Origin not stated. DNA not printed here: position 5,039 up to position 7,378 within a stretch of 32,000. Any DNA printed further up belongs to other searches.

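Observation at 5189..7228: HelD-type RNA-polymerase-associated helicase wedged between two ABC exporter genes of a RiPP operon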

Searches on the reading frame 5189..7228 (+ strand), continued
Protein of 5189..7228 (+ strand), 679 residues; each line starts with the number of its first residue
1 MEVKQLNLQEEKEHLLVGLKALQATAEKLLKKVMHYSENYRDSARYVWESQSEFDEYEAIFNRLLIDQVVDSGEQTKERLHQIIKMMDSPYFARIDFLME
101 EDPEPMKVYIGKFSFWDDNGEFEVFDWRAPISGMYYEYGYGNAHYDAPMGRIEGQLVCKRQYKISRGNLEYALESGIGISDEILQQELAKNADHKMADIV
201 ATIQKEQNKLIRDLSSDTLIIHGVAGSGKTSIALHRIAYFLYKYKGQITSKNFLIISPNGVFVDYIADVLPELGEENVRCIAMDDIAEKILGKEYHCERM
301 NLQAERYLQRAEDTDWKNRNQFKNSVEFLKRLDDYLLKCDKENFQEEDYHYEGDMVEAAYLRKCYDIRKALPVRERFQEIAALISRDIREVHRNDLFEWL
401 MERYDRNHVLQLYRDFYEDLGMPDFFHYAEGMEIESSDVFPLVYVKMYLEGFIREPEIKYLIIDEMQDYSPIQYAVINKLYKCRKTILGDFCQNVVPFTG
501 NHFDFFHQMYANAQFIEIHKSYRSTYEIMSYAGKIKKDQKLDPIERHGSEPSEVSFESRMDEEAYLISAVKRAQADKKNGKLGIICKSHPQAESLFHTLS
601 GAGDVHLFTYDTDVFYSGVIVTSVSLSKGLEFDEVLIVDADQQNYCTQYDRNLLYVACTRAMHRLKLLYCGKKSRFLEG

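Call 14: find_related_loci(query=A1, collection=genome_contigs, flank=10000)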
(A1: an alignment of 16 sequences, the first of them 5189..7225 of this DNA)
Query A1 (679 aa) in genome_contigs; peptide patterns used: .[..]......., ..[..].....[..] (x = any residue, [..] = any of these).
600 stretches matched a pattern (row limit reached: there are more); 542 encode a relative of the query (tblastn E <= 1e-3); the best 80 are kept; 80 distinct loci.
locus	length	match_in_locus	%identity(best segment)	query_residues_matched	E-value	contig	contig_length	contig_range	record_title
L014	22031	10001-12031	84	2-678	0e+0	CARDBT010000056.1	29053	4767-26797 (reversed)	MAG TPA_asm: uncultured Lachnospiraceae bacterium isolate MGBC144944 genome assembly, contig: MGBC144944.56, whole genom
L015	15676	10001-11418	76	260-678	7e-180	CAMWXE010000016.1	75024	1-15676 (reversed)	MAG TPA_asm: uncultured Lachnospiraceae bacterium isolate SRR14411258_bin.8_metawrap_v1.3_MAG genome assembly, contig: N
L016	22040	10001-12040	42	2-677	6e-171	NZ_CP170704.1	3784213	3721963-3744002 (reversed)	Clostridium sp. HCS.1 chromosome, complete genome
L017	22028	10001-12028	42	10-677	1e-170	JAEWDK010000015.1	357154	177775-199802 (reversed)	MAG: Bacillota bacterium isolate OH_PBB_95 k127_1828738, whole genome shotgun sequence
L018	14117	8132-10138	41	10-677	9e-169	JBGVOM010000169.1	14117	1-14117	MAG: Lachnospiraceae bacterium isolate fecal_MAG_210 fecal_MAG_210_contig_0169, whole genome shotgun sequence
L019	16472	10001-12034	41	3-677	1e-165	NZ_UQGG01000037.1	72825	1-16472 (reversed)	Uncultured Robinsoniella sp. isolate UMGS248, whole genome shotgun sequence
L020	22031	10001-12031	41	9-677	2e-165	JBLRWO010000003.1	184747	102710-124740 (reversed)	MAG: Cyclonatronaceae bacterium isolate TamC05-13 NODE_3_length_184747_cov_8.162463, whole genome shotgun sequence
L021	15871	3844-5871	40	19-678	3e-164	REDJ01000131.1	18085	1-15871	MAG: Bacteroidetes bacterium isolate GEM2.Bin22 NODE_3880_length_18085_cov_23.7409, whole genome shotgun sequence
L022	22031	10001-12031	41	9-677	1e-163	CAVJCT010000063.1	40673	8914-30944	Flexilinea sp. isolate H07650-L1_cleanbin_000001 genome assembly, contig: Spades_H07650-L1_contig_176, whole genome shot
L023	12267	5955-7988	39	9-677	7e-164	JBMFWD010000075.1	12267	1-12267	MAG: Acidobacteriaceae bacterium isolate KM4364-09 NODE_75_length_12267_cov_40.771452, whole genome shotgun sequence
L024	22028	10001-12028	41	4-677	1e-162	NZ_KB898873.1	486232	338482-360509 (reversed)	Thioalkalivibrio sp. ALMg11 D578DRAFT_scaffold00003.3, whole genome shotgun sequence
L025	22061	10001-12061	40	1-677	5e-162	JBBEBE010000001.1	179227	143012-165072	MAG: Balneolaceae bacterium isolate LejiaF_53_38 Lejia_F_117_length_179227_cov_24, whole genome shotgun sequence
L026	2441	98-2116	40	9-677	8e-174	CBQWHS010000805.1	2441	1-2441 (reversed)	MAG TPA_asm: uncultured Chryseosolibacter sp. isolate SRR11839389_concoct_92 genome assembly, contig: ERZ27397411.66846,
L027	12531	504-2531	41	7-674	1e-161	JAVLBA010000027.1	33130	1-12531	MAG: Desulfurivibrionaceae bacterium isolate Uz-K9-06 NODE_27_length_33130_cov_4.579463, whole genome shotgun sequence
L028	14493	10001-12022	40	9-677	2e-161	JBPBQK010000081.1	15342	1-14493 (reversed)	MAG: Janthinobacterium lividum isolate 3300037410_metabat.32 3300037410_metabat.32_Ga0393330_0002042, whole genome shotg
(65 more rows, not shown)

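Call 25: search_solved_structures(query=window:5189-7225:+, max_evalue=0.00001, show_alignments=1)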
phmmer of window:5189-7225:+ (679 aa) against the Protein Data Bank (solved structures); distinct sequences matched with E-value up to 0.00001: 8.
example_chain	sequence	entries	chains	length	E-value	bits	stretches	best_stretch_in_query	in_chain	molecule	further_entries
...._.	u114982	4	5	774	9.7e-99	334.9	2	77-418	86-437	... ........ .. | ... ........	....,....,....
6yxu_H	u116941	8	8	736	2.7e-27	98.8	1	104-279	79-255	RNA polymerase-associated transcription factor HelD | Helicase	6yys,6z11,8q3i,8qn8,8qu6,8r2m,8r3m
6vsx_A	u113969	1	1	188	1e-22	83.7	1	515-677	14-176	DNA helicase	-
3dmn_A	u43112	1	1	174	2.2e-16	62.8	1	520-675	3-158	Putative DNA helicase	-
2pjr_A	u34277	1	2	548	7.2e-09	37.9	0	457-537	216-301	PROTEIN (HELICASE PCRA)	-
1pjr_A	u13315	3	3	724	1.2e-08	37.2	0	457-537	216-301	PCRA | ATP-DEPENDENT HELICASE PCRA | HELICASE PCRA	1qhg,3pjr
3lfu_A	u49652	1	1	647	3e-08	35.9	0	458-593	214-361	DNA helicase II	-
2is1_A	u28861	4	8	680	3.7e-08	35.6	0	458-593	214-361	DNA helicase II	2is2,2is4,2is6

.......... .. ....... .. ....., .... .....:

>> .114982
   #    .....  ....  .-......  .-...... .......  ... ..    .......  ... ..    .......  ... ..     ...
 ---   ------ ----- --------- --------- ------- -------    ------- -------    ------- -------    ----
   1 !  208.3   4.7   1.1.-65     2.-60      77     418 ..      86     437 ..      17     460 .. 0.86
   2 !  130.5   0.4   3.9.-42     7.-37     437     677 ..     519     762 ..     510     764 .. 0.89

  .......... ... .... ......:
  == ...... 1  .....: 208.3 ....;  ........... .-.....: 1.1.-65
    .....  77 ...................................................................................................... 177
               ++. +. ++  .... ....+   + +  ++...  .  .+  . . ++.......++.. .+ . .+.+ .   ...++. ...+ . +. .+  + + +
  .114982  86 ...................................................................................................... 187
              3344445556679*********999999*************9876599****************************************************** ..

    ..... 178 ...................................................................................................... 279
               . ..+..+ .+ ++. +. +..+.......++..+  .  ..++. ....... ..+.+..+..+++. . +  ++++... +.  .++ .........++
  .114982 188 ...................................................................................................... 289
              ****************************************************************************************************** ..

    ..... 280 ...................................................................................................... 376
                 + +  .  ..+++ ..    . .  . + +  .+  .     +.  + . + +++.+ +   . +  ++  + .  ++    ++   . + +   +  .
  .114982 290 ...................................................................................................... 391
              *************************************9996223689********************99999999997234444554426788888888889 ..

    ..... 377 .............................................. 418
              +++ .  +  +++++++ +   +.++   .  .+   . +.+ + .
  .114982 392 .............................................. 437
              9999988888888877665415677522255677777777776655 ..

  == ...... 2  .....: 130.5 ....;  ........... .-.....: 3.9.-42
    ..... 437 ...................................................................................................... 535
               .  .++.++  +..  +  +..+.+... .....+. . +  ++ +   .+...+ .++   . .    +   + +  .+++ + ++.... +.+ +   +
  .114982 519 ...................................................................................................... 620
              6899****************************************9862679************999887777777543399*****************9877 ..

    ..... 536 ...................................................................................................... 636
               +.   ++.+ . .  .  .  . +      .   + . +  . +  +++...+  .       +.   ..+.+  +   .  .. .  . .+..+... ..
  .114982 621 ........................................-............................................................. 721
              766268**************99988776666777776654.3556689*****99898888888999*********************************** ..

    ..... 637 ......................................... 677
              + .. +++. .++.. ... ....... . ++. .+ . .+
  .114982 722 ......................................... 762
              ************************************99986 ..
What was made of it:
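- On Class I HelD (RNA polymerase recycling motor): However, about 80 residues of the B. subtilis arm (437-519) have no counterpart (call 25).
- Closest known: Bacillus subtilis HelD. Different: The clamp arm is about 80 residues shorter and the N-terminal arm about 9 residues shorter (call 25).
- Checked: The clamp-arm region is about 80 residues shorter than in B. subtilis (call 25).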

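Call 26: find_related_loci(query=window:5189-7225:+, collection=metagenome_contigs, flank=10000)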
Query window:5189-7225:+ (679 aa) in metagenome_contigs; peptide patterns used: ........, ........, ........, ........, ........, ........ (x = any residue, [..] = any of these).
58 stretches matched a pattern; 5 encode a relative of the query (tblastn E <= 1e-3); 5 distinct loci.
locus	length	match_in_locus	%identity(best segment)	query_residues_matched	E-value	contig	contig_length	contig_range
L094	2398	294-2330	100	1-679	0e+0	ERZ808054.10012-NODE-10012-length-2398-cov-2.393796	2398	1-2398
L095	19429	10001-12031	86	2-678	0e+0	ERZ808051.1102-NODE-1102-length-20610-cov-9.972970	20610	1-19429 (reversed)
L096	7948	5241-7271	84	2-678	0e+0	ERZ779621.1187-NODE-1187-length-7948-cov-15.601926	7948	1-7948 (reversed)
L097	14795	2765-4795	84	2-678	0e+0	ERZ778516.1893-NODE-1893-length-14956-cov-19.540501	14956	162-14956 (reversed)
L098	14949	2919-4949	86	2-678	0e+0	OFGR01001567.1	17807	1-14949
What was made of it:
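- Tried and rejected: The metagenome scan with the single protein found only five close relatives (call 26).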

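Call 27: find_encoding_contigs(protein=P0008, flank=10000, max_places=3)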
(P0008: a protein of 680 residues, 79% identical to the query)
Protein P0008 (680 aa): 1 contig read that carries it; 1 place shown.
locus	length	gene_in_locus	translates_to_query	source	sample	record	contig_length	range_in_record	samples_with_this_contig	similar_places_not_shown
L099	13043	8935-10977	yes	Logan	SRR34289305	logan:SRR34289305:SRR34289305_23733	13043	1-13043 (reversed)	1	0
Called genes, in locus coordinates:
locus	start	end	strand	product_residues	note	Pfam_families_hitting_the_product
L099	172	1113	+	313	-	-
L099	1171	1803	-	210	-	PF06445:GyrI-like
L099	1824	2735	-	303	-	PF08220:HTH_DeoR (weak), PF08279:HTH_11, PF13280:WYL, PF25583:WCX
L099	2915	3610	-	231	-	-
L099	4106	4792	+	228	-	-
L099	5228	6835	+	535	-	PF00664:ABC_membrane, PF00005:ABC_tran, PF13304:AAA_21 (faint), PF02463:SMC_N (weak)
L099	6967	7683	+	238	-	-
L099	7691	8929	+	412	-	PF13186:SPASM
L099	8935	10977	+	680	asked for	PF13245:AAA_19 (faint), PF13361:UvrD_C (faint), PF00580:UvrD-helicase, PF01443:Viral_helicase1 (faint), PF13538:UvrD_C_2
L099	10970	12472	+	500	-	PF00664:ABC_membrane, PF00005:ABC_tran, PF13401:AAA_22 (weak)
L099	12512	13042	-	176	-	?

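Call 28: find_encoding_contigs(protein=P0007, flank=10000, max_places=3)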
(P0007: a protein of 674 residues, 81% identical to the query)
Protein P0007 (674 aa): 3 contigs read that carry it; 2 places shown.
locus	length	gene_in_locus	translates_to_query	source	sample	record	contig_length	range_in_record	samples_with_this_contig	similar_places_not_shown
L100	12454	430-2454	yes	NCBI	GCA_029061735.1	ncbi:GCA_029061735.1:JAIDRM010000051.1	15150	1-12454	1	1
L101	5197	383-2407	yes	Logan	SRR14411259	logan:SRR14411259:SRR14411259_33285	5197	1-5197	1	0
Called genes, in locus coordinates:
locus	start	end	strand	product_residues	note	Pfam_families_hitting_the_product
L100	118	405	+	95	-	PF13186:SPASM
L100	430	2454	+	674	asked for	PF00580:UvrD-helicase, PF13245:AAA_19 (faint), PF01443:Viral_helicase1 (faint), PF13361:UvrD_C (weak), PF13538:UvrD_C_2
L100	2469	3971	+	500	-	PF00664:ABC_membrane, PF13401:AAA_22 (faint), PF00005:ABC_tran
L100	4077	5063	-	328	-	PF16654:DAPDH_C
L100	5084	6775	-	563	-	PF09820:AAA-ATPase_like, PF08011:PDDEXK_9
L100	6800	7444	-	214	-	PF00702:Hydrolase, PF12710:HAD (weak), PF13419:HAD_2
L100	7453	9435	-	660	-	PF00133:tRNA-synt_1, PF01406:tRNA-synt_1e (faint), PF01921:tRNA-synt_1f (faint), PF09334:tRNA-synt_1g, PF00133:tRNA-synt_1, PF08264:Anticodon_1 (weak), PF19303:Anticodon_3, PF01588:tRNA_bind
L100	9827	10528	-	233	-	PF00657:Lipase_GDSL (weak), PF13472:Lipase_GDSL_2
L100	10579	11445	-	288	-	PF00528:BPD_transp_1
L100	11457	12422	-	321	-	PF00528:BPD_transp_1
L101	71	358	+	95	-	PF13186:SPASM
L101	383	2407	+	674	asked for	PF00580:UvrD-helicase, PF13245:AAA_19 (faint), PF01443:Viral_helicase1 (faint), PF13361:UvrD_C (weak), PF13538:UvrD_C_2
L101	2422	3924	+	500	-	PF00664:ABC_membrane, PF13401:AAA_22 (faint), PF00005:ABC_tran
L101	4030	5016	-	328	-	PF16654:DAPDH_C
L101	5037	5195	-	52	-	?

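Call 30: list_cluster_members(proteins=[P0001, P0003, P0007, P0069, P0011, P0016, P0034, P0050, P0067, P0076])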
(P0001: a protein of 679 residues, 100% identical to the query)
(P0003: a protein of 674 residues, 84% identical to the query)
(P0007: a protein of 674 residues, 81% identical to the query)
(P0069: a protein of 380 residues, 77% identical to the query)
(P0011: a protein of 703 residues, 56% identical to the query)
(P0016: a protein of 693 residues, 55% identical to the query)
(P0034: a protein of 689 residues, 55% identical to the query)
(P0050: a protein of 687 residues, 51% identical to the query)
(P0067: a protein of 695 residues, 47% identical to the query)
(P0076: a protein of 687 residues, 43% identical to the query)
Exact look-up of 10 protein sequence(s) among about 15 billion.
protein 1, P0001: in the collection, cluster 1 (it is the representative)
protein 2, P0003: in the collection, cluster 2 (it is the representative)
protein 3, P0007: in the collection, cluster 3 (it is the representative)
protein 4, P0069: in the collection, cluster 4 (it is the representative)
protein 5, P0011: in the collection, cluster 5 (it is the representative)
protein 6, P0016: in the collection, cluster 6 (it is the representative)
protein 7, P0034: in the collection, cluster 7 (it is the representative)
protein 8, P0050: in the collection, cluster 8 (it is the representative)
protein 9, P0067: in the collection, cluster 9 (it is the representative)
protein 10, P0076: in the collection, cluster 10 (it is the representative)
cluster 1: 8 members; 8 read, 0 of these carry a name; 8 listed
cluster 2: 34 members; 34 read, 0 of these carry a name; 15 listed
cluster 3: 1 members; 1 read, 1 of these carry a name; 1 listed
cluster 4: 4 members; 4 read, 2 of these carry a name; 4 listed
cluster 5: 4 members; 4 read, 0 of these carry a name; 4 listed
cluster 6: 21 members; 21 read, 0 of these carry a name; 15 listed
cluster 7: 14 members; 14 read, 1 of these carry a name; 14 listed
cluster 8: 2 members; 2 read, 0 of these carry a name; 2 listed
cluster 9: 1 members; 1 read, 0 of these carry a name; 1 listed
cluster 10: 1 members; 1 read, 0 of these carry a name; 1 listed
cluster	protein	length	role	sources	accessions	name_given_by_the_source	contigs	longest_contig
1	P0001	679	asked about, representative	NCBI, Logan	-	-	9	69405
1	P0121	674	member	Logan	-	-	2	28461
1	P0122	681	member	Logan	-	-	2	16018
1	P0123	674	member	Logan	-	-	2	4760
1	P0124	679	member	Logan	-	-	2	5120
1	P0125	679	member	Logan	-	-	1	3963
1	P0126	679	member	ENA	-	-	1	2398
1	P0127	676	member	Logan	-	-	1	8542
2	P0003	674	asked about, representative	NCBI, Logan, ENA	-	-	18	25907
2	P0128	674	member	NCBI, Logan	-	-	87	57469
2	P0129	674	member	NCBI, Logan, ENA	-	-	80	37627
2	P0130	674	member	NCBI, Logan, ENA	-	-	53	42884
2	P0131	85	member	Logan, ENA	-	-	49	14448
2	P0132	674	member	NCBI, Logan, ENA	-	-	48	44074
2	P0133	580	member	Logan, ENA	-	-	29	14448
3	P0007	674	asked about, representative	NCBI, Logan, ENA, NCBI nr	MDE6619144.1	MAG: ATP-binding domain-containing protein [Lachnospiraceae bacterium] | ATP-binding domain-containing protein [Lachnospiraceae bacterium]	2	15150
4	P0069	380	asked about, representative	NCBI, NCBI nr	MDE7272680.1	MAG: ATP-binding domain-containing protein [Lachnospiraceae bacterium] | ATP-binding domain-containing protein [Lachnospiraceae bacterium]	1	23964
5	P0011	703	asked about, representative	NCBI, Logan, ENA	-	-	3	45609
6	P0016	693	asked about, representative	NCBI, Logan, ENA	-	-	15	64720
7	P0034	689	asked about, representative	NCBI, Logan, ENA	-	-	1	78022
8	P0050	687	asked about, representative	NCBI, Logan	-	-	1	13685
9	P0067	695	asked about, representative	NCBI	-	-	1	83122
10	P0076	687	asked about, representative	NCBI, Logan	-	-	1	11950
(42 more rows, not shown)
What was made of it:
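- Tried and rejected: I tried to link proteins to genomes through NCBI accessions of cluster members (call 30).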

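Call 35: find_encoding_contigs(protein=P0011, flank=8000, max_places=2)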
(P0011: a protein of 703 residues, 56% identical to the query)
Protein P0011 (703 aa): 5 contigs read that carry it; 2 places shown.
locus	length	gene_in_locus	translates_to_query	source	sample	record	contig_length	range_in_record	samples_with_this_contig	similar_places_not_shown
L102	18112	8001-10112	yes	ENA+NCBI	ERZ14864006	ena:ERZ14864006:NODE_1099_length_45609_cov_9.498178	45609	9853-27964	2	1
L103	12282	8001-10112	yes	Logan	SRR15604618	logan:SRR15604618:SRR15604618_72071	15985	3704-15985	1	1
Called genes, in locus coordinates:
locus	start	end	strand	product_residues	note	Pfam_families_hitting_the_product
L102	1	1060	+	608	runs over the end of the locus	PF00012:HSP70, PF06723:MreB_Mbl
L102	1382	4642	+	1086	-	PF00226:DnaJ (faint)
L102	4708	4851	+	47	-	-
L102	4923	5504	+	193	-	-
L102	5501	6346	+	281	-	PF07934:OGG_N, PF00730:HhH-GPD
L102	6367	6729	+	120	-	-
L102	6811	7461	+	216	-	PF16161:DUF4867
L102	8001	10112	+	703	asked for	PF00580:UvrD-helicase (faint), PF01443:Viral_helicase1 (faint), PF13361:UvrD_C (weak), PF13538:UvrD_C_2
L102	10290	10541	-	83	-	-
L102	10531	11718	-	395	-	PF05569:Peptidase_M56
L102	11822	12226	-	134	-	-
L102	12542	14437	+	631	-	PF00092:VWA, PF13519:VWA_2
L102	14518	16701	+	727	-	-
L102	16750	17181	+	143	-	-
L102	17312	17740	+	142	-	-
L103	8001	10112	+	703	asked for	PF00580:UvrD-helicase (faint), PF01443:Viral_helicase1 (faint), PF13361:UvrD_C (weak), PF13538:UvrD_C_2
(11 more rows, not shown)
